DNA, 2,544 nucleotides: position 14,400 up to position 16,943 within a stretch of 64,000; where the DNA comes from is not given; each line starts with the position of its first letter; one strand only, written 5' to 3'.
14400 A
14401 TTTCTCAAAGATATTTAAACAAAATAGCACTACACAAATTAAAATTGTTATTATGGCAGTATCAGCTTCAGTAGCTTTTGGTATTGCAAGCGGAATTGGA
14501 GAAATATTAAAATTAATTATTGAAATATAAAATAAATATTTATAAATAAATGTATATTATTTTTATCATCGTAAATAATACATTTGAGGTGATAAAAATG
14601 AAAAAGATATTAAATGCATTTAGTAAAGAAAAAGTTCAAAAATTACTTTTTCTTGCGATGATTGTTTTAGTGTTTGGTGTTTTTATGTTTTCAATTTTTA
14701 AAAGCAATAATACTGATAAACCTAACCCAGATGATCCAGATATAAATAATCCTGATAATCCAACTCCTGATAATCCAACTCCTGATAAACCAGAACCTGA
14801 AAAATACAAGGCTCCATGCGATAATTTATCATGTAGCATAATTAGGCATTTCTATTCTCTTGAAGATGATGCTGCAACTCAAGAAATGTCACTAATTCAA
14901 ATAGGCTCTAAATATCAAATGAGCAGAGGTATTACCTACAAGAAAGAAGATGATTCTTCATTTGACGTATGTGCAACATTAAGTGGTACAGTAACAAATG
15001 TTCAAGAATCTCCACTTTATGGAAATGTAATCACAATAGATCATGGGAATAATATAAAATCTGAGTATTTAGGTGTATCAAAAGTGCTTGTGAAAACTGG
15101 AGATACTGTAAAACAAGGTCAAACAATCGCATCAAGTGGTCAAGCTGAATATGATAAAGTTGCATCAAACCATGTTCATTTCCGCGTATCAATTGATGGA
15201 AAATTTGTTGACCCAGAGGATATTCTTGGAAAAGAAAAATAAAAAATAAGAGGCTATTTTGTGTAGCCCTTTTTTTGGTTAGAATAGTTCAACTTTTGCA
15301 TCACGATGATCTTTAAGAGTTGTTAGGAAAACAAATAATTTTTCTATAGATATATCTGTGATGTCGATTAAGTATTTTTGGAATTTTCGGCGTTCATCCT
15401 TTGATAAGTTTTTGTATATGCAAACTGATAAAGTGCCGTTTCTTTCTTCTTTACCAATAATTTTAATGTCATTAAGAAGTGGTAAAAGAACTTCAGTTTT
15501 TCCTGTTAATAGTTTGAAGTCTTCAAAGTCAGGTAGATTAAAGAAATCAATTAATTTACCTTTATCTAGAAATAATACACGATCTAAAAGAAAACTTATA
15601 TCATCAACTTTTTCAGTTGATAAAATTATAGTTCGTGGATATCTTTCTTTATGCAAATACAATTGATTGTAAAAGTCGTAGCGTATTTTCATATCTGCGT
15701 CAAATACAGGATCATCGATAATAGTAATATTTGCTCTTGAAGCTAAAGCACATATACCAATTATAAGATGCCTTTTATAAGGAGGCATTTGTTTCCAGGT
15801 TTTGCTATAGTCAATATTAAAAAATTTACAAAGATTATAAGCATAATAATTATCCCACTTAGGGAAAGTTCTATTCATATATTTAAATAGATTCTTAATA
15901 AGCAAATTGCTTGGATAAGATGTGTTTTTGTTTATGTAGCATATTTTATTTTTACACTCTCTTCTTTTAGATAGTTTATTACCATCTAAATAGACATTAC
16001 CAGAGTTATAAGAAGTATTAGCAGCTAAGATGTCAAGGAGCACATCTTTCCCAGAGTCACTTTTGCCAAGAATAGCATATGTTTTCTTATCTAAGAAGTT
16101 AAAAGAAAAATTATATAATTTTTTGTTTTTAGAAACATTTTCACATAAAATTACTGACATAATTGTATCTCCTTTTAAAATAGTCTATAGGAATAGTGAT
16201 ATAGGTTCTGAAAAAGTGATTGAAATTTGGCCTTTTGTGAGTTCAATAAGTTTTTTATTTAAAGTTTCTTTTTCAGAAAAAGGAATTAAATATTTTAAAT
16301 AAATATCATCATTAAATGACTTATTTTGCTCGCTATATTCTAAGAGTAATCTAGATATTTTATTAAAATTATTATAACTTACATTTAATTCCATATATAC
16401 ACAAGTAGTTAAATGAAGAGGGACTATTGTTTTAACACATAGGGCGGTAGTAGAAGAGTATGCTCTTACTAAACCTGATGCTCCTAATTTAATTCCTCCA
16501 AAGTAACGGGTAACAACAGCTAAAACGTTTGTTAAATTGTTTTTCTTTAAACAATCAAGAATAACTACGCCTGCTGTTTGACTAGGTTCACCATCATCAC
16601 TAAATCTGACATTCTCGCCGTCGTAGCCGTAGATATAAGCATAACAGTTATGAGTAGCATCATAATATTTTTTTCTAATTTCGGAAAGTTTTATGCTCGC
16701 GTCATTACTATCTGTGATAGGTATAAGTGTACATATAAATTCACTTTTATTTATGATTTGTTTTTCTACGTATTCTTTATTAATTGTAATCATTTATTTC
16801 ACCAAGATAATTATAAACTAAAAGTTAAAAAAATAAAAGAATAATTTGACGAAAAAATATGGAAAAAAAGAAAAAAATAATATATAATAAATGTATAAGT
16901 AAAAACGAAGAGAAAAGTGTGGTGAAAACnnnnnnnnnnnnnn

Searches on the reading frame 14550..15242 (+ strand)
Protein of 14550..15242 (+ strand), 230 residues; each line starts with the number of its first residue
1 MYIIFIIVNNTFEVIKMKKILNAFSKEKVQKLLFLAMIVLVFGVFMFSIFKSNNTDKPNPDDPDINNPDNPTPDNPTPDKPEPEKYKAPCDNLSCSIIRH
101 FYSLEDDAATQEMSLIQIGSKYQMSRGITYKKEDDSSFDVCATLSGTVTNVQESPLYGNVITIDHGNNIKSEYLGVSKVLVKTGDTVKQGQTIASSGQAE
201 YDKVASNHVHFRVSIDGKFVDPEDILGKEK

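Call 3: search_protein_families(library=pfam, proteins=[window:14550-15242:+], max_evalue=1)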
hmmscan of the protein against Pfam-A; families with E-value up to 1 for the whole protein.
window:14550-15242:+ (230 aa): 8 families
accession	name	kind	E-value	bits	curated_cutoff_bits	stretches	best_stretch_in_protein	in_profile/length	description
PF01551.29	Peptidase_M23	-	1e-20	74.1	28.7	1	124-222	2-96/96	Peptidase family M23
PF13375.12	RnfC_N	-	3.8e-05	24.1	25.6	1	178-210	43-70/101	RnfC Barrel sandwich hybrid domain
PF13533.13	Biotin_lipoyl_2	-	0.0045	17.2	29.8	1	176-194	11-29/32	Biotin-lipoyl like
PF00364.28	Biotin_lipoyl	-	0.0047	17.2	22.1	1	172-194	15-34/73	Biotin-requiring enzyme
PF11027.13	DUF2615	-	0.0072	16.8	23.4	1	23-82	45-103/104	Protein of unknown function (DUF2615)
PF05896.17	NQRA_N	-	0.029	15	25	1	171-198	33-61/94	NqrA N-terminal barrel-sandwich hybrid domain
PF01333.25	Apocytochr_F_C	-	0.07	13.6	30.4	1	142-195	7-62/118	Apocytochrome F, C-terminal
PF21099.2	POLQ_helical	-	0.15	12.5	27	1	96-129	92-126/163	DNA_pol_Q helicase like region helical domain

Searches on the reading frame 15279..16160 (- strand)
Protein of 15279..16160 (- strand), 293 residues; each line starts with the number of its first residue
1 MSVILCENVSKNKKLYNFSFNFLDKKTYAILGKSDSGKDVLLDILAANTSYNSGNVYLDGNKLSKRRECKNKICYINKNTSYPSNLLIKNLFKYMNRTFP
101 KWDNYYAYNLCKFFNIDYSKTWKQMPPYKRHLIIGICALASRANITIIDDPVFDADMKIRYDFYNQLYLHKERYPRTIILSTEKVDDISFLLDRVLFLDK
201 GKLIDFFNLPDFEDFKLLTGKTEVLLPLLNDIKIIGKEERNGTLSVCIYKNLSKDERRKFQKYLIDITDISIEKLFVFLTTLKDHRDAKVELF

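Call 3: search_protein_families(library=pfam, proteins=[window:15279-16160:-], max_evalue=1)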
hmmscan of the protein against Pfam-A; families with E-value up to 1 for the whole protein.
window:15279-16160:- (293 aa): 2 families
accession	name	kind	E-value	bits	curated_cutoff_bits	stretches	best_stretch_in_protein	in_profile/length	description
PF00005.33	ABC_tran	-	1.9e-08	35.4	25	1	17-151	3-135/137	ABC transporter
PF07435.16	YycH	-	0.038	13.4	27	1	49-115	240-308/438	YycH protein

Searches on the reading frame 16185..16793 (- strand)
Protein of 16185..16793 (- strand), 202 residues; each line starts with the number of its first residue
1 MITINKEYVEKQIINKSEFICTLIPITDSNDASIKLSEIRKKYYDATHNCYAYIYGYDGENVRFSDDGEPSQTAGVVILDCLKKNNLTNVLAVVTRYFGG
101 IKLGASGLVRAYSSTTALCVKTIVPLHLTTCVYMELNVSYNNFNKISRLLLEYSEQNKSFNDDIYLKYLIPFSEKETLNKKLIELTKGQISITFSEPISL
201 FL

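Call 3: search_protein_families(library=pfam, proteins=[window:16185-16793:-], max_evalue=1)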
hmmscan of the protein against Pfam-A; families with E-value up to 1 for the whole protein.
window:16185-16793:- (202 aa): 2 families
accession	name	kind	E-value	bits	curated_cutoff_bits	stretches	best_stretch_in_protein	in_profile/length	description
PF01205.25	UPF0029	-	3.1e-36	124.1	27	1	16-118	2-105/107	Uncharacterized protein family UPF0029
PF09186.17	DUF1949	-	4.5e-05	23.7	23.7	1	136-189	1-56/56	Domain of unknown function (DUF1949)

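Call 4: search_protein_families(library=ncbifam, proteins=[window:16185-16793:-], max_evalue=1)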
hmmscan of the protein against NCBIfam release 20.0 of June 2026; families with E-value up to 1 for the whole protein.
window:16185-16793:- (202 aa): 2 families
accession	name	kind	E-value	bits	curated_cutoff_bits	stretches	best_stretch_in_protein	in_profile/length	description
TIGR00257.1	IMPACT_YIGZ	hypoth_equivalog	3.5e-48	163.8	167.95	1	6-196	10-204/205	YigZ family protein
NF008600.0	PRK11568.1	equivalog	1.4e-34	119.4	298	1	12-193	15-200/204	IMPACT family protein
